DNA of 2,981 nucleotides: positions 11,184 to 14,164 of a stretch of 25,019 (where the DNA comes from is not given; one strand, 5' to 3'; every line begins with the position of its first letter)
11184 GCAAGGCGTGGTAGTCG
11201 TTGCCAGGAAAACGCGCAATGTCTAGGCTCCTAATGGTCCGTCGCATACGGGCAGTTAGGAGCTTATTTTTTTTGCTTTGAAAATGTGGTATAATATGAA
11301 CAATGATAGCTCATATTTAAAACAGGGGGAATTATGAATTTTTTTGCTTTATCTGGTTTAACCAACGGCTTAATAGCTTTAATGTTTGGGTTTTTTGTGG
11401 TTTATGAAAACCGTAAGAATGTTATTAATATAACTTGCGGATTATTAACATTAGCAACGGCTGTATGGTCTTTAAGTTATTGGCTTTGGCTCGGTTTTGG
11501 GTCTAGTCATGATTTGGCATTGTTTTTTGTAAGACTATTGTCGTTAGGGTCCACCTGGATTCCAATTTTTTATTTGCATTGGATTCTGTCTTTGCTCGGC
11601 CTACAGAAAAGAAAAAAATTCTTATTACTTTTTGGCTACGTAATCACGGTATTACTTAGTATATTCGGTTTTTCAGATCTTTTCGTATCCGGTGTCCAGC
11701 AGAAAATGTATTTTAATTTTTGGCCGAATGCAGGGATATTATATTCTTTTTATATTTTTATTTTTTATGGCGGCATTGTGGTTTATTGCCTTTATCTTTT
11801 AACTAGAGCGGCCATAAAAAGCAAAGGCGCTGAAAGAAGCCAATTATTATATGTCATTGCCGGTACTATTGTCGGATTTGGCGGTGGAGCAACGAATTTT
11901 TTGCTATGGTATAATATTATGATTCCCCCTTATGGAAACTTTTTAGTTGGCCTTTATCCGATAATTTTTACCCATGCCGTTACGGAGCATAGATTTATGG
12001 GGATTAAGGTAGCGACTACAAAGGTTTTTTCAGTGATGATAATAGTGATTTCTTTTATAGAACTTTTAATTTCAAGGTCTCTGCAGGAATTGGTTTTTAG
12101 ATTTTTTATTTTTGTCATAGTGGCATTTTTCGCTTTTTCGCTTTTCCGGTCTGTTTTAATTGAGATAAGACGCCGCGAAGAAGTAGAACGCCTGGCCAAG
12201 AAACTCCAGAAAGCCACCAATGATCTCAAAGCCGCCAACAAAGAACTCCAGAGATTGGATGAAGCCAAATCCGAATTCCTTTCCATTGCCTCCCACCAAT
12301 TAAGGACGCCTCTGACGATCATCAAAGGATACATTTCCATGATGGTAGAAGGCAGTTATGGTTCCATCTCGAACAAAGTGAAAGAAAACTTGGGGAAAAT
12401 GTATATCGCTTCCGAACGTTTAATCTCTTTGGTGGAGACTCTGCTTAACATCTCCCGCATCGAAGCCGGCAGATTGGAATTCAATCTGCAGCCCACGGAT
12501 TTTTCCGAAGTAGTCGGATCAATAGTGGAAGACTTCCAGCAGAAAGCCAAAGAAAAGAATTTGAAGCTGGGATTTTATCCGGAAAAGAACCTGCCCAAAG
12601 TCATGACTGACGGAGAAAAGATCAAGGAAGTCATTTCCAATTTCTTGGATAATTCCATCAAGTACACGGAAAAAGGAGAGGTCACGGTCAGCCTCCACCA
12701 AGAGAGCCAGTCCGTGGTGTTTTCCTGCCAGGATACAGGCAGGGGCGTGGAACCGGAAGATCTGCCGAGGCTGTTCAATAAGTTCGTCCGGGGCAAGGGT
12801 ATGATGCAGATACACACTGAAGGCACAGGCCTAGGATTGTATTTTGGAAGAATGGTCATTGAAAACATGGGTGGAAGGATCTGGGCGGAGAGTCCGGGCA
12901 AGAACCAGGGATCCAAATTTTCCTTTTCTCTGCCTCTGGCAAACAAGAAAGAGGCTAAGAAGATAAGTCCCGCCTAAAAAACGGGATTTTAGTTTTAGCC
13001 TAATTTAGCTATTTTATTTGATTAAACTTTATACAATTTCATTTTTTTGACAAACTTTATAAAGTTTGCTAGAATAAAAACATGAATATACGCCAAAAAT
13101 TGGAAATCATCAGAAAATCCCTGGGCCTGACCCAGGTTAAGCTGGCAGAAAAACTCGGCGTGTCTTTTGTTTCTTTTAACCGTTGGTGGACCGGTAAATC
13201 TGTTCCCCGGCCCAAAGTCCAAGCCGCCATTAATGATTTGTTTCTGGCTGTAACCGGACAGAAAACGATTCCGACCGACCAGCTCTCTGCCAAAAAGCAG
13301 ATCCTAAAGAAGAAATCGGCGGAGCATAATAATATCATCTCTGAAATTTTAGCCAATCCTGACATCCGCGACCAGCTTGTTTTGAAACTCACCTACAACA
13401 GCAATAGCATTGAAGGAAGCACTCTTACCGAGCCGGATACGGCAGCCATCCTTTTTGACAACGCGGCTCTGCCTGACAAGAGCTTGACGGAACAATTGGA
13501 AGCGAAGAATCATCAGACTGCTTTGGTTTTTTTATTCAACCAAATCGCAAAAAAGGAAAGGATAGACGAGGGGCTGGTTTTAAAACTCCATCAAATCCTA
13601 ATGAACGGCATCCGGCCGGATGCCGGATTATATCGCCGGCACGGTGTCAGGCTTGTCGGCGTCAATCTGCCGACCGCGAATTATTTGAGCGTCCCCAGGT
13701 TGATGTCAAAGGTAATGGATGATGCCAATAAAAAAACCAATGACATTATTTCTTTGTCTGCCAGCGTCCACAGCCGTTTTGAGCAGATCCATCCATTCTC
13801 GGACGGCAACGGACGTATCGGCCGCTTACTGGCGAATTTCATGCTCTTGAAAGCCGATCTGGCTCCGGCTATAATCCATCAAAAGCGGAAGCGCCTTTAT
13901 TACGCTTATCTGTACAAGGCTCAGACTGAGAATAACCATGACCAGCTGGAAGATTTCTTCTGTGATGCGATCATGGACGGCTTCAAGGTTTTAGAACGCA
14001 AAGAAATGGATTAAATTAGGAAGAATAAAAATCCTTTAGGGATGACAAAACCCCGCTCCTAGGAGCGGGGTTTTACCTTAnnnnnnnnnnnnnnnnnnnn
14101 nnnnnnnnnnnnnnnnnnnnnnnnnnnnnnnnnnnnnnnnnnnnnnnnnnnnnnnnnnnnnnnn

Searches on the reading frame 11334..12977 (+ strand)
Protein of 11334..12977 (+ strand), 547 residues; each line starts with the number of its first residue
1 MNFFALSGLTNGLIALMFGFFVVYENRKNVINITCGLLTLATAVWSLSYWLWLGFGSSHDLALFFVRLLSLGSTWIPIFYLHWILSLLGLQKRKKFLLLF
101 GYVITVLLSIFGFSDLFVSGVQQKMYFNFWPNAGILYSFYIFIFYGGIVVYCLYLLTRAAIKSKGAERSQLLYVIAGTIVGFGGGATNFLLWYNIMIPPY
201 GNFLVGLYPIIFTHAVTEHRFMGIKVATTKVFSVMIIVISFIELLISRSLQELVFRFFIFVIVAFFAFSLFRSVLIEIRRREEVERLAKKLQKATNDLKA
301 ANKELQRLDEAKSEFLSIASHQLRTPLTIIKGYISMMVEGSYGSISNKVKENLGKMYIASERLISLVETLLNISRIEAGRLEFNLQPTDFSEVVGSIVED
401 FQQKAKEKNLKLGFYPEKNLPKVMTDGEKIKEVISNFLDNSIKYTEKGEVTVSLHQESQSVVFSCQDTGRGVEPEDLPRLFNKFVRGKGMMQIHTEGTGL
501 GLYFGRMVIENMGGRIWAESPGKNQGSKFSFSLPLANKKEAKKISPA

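Call 11: search_protein_families(library=pfam, proteins=[window:11334-12977:+], max_evalue=0.01)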
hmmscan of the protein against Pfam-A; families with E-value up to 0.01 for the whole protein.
window:11334-12977:+ (547 aa): 3 families
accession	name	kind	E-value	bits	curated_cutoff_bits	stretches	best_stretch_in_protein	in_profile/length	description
PF02518.31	HATPase_c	-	9.1e-26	90.9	26.4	1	426-536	2-110/111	Histidine kinase-, DNA gyrase B-, and HSP90-like ATPase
PF00512.31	HisKA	-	6.6e-16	58.6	26.9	1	311-379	1-66/66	His Kinase A (phospho-acceptor) domain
PF13589.12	HATPase_c_3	-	0.0074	16.7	25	0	431-489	4-61/137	Histidine kinase-, DNA gyrase B-, and HSP90-like ATPase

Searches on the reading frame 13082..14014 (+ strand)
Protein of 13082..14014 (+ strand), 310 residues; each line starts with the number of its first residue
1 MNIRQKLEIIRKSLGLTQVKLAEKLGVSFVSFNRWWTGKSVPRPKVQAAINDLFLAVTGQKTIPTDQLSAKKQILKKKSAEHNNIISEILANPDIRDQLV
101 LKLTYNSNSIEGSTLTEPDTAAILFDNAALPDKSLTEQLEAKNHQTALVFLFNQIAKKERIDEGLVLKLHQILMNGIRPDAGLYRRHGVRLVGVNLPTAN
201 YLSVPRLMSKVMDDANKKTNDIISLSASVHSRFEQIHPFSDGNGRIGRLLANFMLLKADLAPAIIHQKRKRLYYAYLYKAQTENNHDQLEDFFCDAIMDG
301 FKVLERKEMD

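Call 11: search_protein_families(library=pfam, proteins=[window:13082-14014:+], max_evalue=0.01)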
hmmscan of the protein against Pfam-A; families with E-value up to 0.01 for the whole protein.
window:13082-14014:+ (310 aa): 4 families
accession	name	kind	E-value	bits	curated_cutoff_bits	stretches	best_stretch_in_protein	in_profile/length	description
PF02661.23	Fic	-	1.1e-20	74.7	24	1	161-255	2-93/93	Fic/DOC family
PF01381.28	HTH_3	-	5.9e-05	23.5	23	1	8-45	2-39/55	Helix-turn-helix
PF13560.12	HTH_31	-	0.0002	22.1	27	1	6-53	5-53/64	Helix-turn-helix domain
PF13384.12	HTH_23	-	0.0043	17.3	24.6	1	3-35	4-37/50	Homeodomain-like domain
